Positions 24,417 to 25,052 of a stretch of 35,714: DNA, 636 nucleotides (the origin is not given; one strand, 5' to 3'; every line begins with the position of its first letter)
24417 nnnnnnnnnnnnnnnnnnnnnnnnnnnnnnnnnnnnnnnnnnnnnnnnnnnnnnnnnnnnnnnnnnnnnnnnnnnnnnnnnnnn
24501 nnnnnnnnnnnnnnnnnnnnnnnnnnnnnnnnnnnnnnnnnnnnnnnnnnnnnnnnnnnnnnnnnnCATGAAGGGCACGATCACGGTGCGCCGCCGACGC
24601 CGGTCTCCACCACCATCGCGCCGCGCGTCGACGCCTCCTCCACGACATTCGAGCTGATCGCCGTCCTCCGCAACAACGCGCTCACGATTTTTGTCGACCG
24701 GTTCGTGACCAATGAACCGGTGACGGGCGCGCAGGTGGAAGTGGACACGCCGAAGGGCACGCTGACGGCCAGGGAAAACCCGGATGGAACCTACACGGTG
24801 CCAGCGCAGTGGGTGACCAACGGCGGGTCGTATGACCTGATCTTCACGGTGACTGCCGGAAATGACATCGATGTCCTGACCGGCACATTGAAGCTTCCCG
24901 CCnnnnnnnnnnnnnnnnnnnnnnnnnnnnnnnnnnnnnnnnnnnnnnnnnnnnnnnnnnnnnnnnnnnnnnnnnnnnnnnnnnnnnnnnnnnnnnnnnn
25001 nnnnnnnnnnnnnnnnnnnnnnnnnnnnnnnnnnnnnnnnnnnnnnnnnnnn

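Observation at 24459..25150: The RND adaptor carries an extra N-terminal His-motif periplasmic domain plus a membrane hairpin, keeps an internal canonical adaptor N-terminus, and has a free-standing paralogue downstream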

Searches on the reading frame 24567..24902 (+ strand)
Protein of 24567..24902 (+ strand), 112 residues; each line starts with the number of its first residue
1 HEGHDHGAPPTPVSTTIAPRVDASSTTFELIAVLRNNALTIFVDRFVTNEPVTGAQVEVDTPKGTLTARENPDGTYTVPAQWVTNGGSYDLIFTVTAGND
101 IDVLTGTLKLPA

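Call 26: search_protein_representatives(alignment_id=A3)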
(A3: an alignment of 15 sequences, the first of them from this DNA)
Query: 15 sequences, 112 profile positions. Proteins with E-value up to 0.001 (for the whole library): 1881; up to 1e-10: 1427; up to 1e-30: 98. The best 150 are listed.
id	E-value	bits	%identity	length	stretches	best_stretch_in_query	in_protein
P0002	2.7e-46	172.4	-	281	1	1-111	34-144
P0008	1.3e-44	167.0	-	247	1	1-112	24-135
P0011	3.1e-43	162.6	-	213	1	1-112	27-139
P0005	1.6e-42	160.2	-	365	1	1-112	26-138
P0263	7.7e-42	158.1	-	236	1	1-112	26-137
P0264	1.9e-41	156.8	-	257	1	1-112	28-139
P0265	2.6e-41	156.4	-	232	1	1-112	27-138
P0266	3.2e-41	156.1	-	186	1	1-111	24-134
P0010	4.4e-41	155.6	-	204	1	1-111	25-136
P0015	5.9e-41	155.2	-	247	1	1-111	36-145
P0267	9.3e-41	154.6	-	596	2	1-112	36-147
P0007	1.6e-40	153.9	-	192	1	1-108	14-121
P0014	1.7e-40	153.7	-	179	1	1-107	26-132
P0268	3.1e-40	152.9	-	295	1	1-112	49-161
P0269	1.2e-38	147.8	-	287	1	1-111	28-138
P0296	3.0e-34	133.6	-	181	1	1-110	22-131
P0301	4.0e-34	133.2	-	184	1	3-112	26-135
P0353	1.2e-30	122.0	-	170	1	1-111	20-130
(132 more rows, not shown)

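Call 49: search_protein_families(library=pfam, proteins=[P0296, P0301, P0353], max_evalue=1)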
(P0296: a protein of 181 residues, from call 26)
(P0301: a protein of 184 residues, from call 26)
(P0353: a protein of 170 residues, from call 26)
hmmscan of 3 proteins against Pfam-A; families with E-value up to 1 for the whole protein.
P0296 (181 aa): 1 family
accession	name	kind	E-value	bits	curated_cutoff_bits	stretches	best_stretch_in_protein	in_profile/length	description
PF10812.13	DUF2561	-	0.55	10.7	27.8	1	140-176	54-88/202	Protein of unknown function (DUF2561)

P0301 (184 aa): 1 family
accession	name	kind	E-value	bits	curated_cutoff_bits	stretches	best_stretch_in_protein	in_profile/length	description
PF11974.14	bMG3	-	0.014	15.8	34.9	1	55-124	8-80/103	Bacterial alpha-2-macroglobulin MG3 domain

P0353 (170 aa): 1 family
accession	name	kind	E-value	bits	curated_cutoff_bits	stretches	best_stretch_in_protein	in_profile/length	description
PF06305.16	LapA_dom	-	0.33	11.3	28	1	140-165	15-40/64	Lipopolysaccharide assembly protein A domain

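Call 66: search_dna_similar(query=window:24567-24902:+, collection=plasmids, mode=protein, max_rows=40, max_evalue=0.001)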
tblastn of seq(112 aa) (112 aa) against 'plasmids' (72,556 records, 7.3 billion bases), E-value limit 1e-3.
Records with a match: 35; places in all: 37; records where one place covers at least 80% of the query: 34.
Best place of each record, by identity: 60-80% 2; <60% 33.
By first word of the organism name: Thiothrix 4; Cupriavidus 4; Methylobacterium 3; Azospirillum 3; Acidovorax 3; Variovorax 3; Methylorubrum 2; Peteryoungia 1; Tabrizicola 1; Defluviicoccus 1; and 10 more.
By predicted mobility (MOB-suite, as given by PLSDB): non-mobilizable 27; mobilizable 5; conjugative 3.
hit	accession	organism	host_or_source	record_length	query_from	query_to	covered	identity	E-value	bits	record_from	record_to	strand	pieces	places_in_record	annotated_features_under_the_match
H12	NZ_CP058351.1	Peteryoungia desertarenae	Pure culture,Saline Desert Soil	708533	1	111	99%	60.4%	2e-36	136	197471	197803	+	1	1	HlyD family efflux transporter periplasmic adaptor subunit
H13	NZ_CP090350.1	Methylobacterium oryzae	single cell,soil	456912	1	112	100%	59.8%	2e-37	139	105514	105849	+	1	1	efflux RND transporter periplasmic adaptor subunit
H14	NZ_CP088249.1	Methylorubrum sp. B1-46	single cell,human skin swab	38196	1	110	98%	57.3%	1e-34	131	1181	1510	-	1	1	none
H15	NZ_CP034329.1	Tabrizicola piscis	Tanakia koreensis,mono bacterial isolate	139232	1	112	100%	56.3%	2e-33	128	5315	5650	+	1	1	HlyD family efflux transporter periplasmic adaptor subunit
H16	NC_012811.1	Methylorubrum extorquens AM1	-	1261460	1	111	99%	54.1%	9e-32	124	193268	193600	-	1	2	none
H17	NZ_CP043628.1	Methylobacterium aquaticum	Prosopis cineraria,pure bacterial ...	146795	1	111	99%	49.5%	4e-27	110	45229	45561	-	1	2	efflux RND transporter periplasmic adaptor subunit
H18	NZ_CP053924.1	Defluviicoccus vanus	cell culture,NCIMB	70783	1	111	99%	48.6%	1e-29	117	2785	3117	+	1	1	HlyD family efflux transporter periplasmic adaptor subunit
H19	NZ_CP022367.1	Azospirillum sp. TSH58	single cell,paddy soils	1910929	1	112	100%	45.2%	6e-22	96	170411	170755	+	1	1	record has no annotation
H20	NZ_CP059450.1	Azospirillum brasilense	Prokaryotes,soil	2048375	1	112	100%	45.2%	8e-22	96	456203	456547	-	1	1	none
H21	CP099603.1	Comamonadaceae bacterium OTU4NAUVB1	Arabidopsis thaliana,pure culture,leaf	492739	2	109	96%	46.0%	1e-15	78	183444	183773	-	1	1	hypothetical protein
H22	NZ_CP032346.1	Azospirillum brasilense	soil sample,Agricultural field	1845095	1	112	100%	43.5%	2e-21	94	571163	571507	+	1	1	record has no annotation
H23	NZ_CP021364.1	Acidovorax carolinensis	-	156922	2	110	97%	40.9%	1e-16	81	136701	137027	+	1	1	hypothetical protein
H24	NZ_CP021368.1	Acidovorax carolinensis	-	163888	2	110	97%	40.9%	1e-16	81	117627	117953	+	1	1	hypothetical protein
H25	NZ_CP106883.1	Comamonas endophytica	Indosasa shibataeoides,cell culture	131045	2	110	97%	36.7%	1e-12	69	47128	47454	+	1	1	hypothetical protein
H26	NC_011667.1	Thauera aminoaromatica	-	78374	2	110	97%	36.7%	4e-12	68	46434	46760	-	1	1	hypothetical protein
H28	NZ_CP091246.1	Thiothrix winogradskyi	DSMZ collection (DSM 12730)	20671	2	112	99%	35.4%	9e-13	70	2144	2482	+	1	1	hypothetical protein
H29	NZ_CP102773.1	Bosea sp. NBC_00550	-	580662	2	111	98%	35.7%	1e-13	72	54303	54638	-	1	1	hypothetical protein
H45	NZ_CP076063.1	Cupriavidus sp. EM10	Pure-cultured cell,sewage water sludge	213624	19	110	82%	30.9%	3e-8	57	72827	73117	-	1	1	hypothetical protein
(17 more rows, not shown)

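Call 68: get_annotated_region(hit=H45, flank=7000)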
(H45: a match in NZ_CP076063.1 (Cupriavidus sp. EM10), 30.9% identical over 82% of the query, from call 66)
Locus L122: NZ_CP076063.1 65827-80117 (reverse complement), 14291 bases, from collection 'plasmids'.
description: Cupriavidus sp. EM10 plasmid p352-3, complete sequence
organism: Cupriavidus sp. EM10 (NCBI taxid 2839983)
taxonomy: Bacteria; Pseudomonadota; Betaproteobacteria; Burkholderiales; Burkholderiaceae; Cupriavidus; Cupriavidus sp. EM10
host: -; source: Pure-cultured cell,sewage water sludge; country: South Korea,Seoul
typing (MOB-suite, as given by PLSDB): conjugative; replicon rep_cluster_591; relaxase MOBH; mating-pair formation MPF_T
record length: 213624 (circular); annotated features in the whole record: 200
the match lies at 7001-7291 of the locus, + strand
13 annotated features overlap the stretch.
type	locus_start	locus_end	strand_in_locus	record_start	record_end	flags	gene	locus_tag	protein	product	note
CDS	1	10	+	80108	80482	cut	-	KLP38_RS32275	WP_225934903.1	hypothetical protein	-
CDS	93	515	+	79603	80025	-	-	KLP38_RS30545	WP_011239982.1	HU family DNA-binding protein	GO:0030261 - chromosome condensation [Evidence IEA]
CDS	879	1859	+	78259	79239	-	-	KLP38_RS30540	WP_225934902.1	DNA-binding protein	-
CDS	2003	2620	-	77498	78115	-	-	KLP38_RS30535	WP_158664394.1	hypothetical protein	-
CDS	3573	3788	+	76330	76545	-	-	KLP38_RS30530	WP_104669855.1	hypothetical protein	-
CDS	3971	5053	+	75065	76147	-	-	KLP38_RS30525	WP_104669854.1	porin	-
CDS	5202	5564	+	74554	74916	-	-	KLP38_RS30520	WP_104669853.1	hypothetical protein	-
CDS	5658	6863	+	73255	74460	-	-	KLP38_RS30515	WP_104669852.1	TolC family protein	GO:0055085 - transmembrane transport [Evidence IEA]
CDS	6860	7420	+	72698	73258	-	-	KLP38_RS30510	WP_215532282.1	hypothetical protein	-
CDS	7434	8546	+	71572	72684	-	-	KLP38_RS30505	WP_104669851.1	HlyD family efflux transporter periplasmic adaptor subunit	-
CDS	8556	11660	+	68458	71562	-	-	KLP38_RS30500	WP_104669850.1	efflux RND transporter permease subunit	GO:0055085 - transmembrane transport [Evidence IEA]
CDS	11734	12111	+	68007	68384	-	-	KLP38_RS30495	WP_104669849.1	hypothetical protein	-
CDS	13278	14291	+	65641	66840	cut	-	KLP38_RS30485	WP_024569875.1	chromate transporter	-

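Call 69: get_annotated_region(hit=H13, flank=8000)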
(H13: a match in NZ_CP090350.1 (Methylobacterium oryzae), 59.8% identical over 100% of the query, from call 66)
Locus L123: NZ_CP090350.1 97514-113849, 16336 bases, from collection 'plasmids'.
description: Methylobacterium oryzae strain H33R-06 plasmid unnamed1, complete sequence
organism: Methylobacterium oryzae (NCBI taxid 334852)
taxonomy: Bacteria; Pseudomonadota; Alphaproteobacteria; Hyphomicrobiales; Methylobacteriaceae; Methylobacterium; Methylobacterium oryzae
host: -; source: single cell,soil; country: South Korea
typing (MOB-suite, as given by PLSDB): mobilizable; relaxase MOBP
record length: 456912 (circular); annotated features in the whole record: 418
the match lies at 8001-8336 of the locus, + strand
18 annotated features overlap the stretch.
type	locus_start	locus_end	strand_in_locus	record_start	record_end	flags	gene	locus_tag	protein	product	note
CDS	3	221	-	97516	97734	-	-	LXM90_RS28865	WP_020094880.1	hypothetical protein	-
CDS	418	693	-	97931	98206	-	-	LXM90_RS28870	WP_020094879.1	hypothetical protein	-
CDS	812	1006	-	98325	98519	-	-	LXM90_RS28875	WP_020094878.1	hypothetical protein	-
CDS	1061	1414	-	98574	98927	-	-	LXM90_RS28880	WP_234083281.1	DUF6481 family protein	-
CDS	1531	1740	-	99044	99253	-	-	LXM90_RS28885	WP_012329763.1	cold-shock protein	-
CDS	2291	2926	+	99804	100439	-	-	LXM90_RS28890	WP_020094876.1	methyltransferase domain-containing protein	-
CDS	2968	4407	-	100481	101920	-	-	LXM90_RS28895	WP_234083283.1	carotenoid oxygenase family protein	-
CDS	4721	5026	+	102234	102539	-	-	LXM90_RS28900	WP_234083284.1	hypothetical protein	-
CDS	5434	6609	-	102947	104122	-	chrA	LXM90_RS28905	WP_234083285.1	chromate efflux transporter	GO:0015703 - chromate transport [Evidence IEA]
CDS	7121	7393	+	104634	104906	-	-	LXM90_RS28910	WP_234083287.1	hypothetical protein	-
CDS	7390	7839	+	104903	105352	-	-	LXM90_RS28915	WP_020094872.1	hypothetical protein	-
CDS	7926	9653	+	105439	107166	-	-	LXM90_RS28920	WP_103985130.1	efflux RND transporter periplasmic adaptor subunit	GO:0006810 - transport [Evidence IEA]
CDS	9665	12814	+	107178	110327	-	-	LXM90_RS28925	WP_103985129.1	efflux RND transporter permease subunit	GO:0055085 - transmembrane transport [Evidence IEA]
CDS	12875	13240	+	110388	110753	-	-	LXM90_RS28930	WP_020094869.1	hypothetical protein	-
CDS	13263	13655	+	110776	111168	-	-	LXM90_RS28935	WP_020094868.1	DUF305 domain-containing protein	-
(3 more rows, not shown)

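Call 78: get_annotated_region(hit=H23, flank=6000)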
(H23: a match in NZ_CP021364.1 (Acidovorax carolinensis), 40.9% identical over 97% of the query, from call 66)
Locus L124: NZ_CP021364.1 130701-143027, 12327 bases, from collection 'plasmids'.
description: Acidovorax carolinensis strain P3 plasmid pACP3.2, complete sequence
organism: Acidovorax carolinensis (NCBI taxid 553814)
taxonomy: Bacteria; Pseudomonadota; Betaproteobacteria; Burkholderiales; Comamonadaceae; Acidovorax; Acidovorax carolinensis
host: -; source: -; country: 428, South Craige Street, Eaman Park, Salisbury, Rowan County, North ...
typing (MOB-suite, as given by PLSDB): non-mobilizable
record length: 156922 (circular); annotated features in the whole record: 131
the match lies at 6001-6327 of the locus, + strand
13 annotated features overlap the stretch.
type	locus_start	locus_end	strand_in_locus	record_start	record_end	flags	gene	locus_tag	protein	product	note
CDS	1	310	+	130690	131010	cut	-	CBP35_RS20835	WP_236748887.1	hypothetical protein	-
CDS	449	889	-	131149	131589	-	cadR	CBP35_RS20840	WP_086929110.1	Cd(II)/Pb(II)-responsive transcriptional regulator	GO:0045893 - positive regulation of DNA-templated transcription [Evidence IEA]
CDS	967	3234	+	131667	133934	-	-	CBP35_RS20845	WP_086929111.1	heavy metal translocating P-type ATPase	-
CDS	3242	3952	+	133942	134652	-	-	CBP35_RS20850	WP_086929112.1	transglutaminase-like domain-containing protein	-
CDS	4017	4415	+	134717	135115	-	-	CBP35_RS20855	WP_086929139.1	hypothetical protein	-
CDS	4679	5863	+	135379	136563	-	-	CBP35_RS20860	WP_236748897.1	TolC family protein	GO:0055085 - transmembrane transport [Evidence IEA]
CDS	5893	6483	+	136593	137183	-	-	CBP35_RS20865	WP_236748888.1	hypothetical protein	-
CDS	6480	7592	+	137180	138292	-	-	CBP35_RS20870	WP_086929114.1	HlyD family efflux transporter periplasmic adaptor subunit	-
CDS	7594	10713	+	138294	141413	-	-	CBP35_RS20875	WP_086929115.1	efflux RND transporter permease subunit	GO:0055085 - transmembrane transport [Evidence IEA]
CDS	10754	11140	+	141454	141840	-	-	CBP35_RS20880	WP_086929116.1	hypothetical protein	-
CDS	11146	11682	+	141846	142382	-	-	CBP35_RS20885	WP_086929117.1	hypothetical protein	-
CDS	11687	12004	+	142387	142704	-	-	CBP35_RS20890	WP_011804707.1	YnfA family protein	-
CDS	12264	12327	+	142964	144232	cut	-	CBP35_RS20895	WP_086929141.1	Y-family DNA polymerase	-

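Call 79: get_annotated_region(hit=H28, flank=6000)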
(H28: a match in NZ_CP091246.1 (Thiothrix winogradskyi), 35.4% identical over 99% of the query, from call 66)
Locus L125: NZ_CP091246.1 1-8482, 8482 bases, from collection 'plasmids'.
description: Thiothrix winogradskyi strain CT3 plasmid pThCT3_2, complete sequence
organism: Thiothrix winogradskyi (NCBI taxid 96472)
taxonomy: Bacteria; Pseudomonadota; Gammaproteobacteria; Thiotrichales; Thiotrichaceae; Thiothrix; Thiothrix winogradskyi
host: -; source: DSMZ collection (DSM 12730); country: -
typing (MOB-suite, as given by PLSDB): non-mobilizable
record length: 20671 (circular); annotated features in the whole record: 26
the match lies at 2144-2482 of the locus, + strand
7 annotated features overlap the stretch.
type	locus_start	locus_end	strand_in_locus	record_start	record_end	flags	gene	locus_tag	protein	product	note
CDS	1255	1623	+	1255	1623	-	-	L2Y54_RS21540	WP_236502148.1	hypothetical protein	-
CDS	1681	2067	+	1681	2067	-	-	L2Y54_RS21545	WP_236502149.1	hypothetical protein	-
CDS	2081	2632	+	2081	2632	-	-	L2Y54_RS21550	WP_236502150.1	hypothetical protein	-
CDS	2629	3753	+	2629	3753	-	-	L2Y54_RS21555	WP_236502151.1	HlyD family efflux transporter periplasmic adaptor subunit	-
CDS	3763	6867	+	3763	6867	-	-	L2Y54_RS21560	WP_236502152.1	efflux RND transporter permease subunit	GO:0055085 - transmembrane transport [Evidence IEA]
CDS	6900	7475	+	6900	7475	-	-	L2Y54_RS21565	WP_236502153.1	hypothetical protein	-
CDS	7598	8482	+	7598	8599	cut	-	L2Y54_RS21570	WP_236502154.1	DNA-binding protein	-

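Call 80: get_annotated_region(hit=H29, flank=6000)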
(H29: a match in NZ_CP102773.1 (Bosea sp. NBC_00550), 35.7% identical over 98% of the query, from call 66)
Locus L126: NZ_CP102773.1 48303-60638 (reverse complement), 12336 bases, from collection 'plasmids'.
description: Bosea sp. NBC_00550 plasmid pNBC550, complete sequence
organism: Bosea sp. NBC_00550 (NCBI taxid 2969621)
taxonomy: Bacteria; Pseudomonadota; Alphaproteobacteria; Hyphomicrobiales; Boseaceae; Bosea; Bosea sp. NBC 00550
host: -; source: -; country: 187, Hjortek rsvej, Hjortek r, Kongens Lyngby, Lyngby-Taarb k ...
typing (MOB-suite, as given by PLSDB): non-mobilizable
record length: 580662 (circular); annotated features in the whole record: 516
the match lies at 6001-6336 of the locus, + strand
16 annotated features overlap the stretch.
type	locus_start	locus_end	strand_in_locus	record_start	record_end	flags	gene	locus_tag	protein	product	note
CDS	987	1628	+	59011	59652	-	-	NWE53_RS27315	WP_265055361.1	sensor histidine kinase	GO:0007165 - signal transduction [Evidence IEA]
CDS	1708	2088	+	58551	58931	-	-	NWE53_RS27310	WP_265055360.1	response regulator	-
CDS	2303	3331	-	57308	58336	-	-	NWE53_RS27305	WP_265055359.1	PAS domain S-box protein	-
CDS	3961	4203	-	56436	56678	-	-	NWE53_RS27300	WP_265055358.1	hypothetical protein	-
CDS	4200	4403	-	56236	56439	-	-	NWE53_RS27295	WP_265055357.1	DUF3606 domain-containing protein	-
CDS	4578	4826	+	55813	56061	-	-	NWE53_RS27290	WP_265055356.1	hypothetical protein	-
CDS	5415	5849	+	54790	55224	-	-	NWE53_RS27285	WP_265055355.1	hypothetical protein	-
CDS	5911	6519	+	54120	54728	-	-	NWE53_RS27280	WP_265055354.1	hypothetical protein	-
CDS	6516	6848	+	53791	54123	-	-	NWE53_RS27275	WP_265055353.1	hypothetical protein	-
CDS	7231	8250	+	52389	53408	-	ltaE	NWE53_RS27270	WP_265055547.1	low-specificity L-threonine aldolase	GO:0006520 - amino acid metabolic process [Evidence IEA]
CDS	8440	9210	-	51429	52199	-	-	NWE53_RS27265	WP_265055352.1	SDR family oxidoreductase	-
CDS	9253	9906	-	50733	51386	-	-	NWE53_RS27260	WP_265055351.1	hypothetical protein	-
CDS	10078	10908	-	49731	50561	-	-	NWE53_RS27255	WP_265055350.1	alpha/beta hydrolase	-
CDS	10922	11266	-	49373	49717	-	-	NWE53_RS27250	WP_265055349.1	hypothetical protein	-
CDS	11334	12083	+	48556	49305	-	-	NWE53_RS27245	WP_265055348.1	SDR family oxidoreductase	-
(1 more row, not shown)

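Call 81: get_annotated_region(hit=H26, flank=6000)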
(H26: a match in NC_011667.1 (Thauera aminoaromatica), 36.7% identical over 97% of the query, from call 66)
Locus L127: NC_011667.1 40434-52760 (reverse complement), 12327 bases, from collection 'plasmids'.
description: Thauera aminoaromatica plasmid pTha01, complete sequence
organism: Thauera aminoaromatica (NCBI taxid 164330)
taxonomy: Bacteria; Pseudomonadota; Betaproteobacteria; Rhodocyclales; Zoogloeaceae; Thauera; Thauera aminoaromatica
host: -; source: -; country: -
typing (MOB-suite, as given by PLSDB): non-mobilizable; replicon rep_cluster_1815
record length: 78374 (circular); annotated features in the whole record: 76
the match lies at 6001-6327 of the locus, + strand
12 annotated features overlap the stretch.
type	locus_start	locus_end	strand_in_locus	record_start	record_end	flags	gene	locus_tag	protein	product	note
CDS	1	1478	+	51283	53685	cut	-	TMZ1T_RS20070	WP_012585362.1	heavy metal translocating P-type ATPase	-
CDS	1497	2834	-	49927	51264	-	-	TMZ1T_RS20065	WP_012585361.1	heavy metal sensor histidine kinase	GO:0000160 - phosphorelay signal transduction system [Evidence IEA]; GO:0016310 - phosphorylation [Evidence IEA]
CDS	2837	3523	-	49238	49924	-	-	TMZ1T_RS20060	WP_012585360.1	heavy metal response regulator transcription factor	GO:0006355 - regulation of DNA-templated transcription [Evidence IEA]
CDS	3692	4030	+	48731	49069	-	-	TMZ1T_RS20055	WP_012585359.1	DUF4148 domain-containing protein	-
CDS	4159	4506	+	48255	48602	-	-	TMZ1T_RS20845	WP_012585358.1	hypothetical protein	-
CDS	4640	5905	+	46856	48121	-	-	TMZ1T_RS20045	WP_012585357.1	TolC family protein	GO:0055085 - transmembrane transport [Evidence IEA]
CDS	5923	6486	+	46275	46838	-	-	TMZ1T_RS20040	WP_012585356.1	hypothetical protein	-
CDS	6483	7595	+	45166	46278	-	-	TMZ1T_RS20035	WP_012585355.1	HlyD family efflux transporter periplasmic adaptor subunit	-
CDS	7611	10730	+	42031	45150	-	-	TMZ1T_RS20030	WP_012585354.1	efflux RND transporter permease subunit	GO:0055085 - transmembrane transport [Evidence IEA]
CDS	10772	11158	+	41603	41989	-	-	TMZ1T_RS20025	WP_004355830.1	hypothetical protein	-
CDS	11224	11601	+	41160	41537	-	-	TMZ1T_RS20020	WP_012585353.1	hypothetical protein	-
CDS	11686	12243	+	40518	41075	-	-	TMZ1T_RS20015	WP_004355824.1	ankyrin repeat domain-containing protein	-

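Call 84: find_related_loci(query=L122:6860-7417:+, collection=genome_contigs, flank=6000)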
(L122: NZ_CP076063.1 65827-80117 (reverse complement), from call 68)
Query L122:6860-7417:+ (186 aa) in genome_contigs; peptide patterns used: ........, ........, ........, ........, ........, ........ (x = any residue, [..] = any of these).
152 stretches matched a pattern; 41 encode a relative of the query (tblastn E <= 1e-3); 41 distinct loci.
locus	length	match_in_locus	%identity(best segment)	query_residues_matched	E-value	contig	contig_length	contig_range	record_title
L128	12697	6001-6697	85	1-177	4e-93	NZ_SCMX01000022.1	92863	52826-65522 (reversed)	Cupriavidus sp. 2SB NODE_22_length_92863_cov_10.956916, whole genome shotgun sequence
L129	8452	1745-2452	48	2-183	4e-48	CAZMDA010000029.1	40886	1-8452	MAG TPA_asm: uncultured Bordetella sp. isolate binchicken_co411_62 genome assembly, contig: NODE_602_length_40886_cov_12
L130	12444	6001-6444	55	8-155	3e-45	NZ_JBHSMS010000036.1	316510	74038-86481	Massilia jejuensis strain KACC 12634 platanus_K_17_124_36, whole genome shotgun sequence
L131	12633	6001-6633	49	4-183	7e-45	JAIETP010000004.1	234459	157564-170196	MAG: Burkholderiales bacterium isolate time.spades.CONCOCT.2.5kb_015 c_000000000004, whole genome shotgun sequence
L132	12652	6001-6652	57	11-155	5e-43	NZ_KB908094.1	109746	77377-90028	Massilia niastensis DSM 21313 H162DRAFT_scaffold00019.19, whole genome shotgun sequence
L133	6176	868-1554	51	2-155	4e-42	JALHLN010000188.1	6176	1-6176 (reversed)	MAG: Burkholderiales bacterium isolate Bin_20_2 c_000000041567, whole genome shotgun sequence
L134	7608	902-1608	47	1-183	6e-42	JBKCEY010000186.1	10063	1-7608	MAG: Burkholderiales bacterium isolate samp_472_VAMB_149 samp_472_346279, whole genome shotgun sequence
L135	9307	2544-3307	44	11-183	5e-41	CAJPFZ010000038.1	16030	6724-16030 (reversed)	Burkholderiaceae bacterium isolate BURC genome assembly, contig: CONTIG_38, whole genome shotgun sequence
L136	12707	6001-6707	46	15-183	1e-40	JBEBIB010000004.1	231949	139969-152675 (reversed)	MAG: Burkholderiaceae bacterium isolate SF1_2_13 NODE_28_length_231949_cov_18.249554, whole genome shotgun sequence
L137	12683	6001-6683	55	1-148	4e-40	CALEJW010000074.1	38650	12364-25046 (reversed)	MAG TPA_asm: uncultured proteobacterium isolate SRR6227243_bin.48_CONCOCT_v1.1_MAG genome assembly, contig: ERZ795105.10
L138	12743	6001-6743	46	6-183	2e-40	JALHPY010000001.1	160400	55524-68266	MAG: Rubrivivax sp. isolate bin.38 c_000000000643, whole genome shotgun sequence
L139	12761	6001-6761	43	4-183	4e-40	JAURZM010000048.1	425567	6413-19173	MAG: Rubrivivax sp. isolate E6_concoct.bin.169 E6_k141_393173, whole genome shotgun sequence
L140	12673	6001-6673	57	20-148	3e-40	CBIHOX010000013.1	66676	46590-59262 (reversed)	MAG TPA_asm: uncultured Pseudoduganella sp. isolate SRR18156199_binner23_Refined_8 genome assembly, contig: ERZ27336861.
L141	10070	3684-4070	54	12-146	8e-40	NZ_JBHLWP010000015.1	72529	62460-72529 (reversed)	Massilia consociata strain CCM 7792 velvet_auto_127_15, whole genome shotgun sequence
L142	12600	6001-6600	47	13-185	7e-40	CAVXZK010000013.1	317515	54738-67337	MAG: uncultured beta proteobacterium isolate MFD09779.bin.1.242 genome assembly, contig: contig_65910, whole genome shot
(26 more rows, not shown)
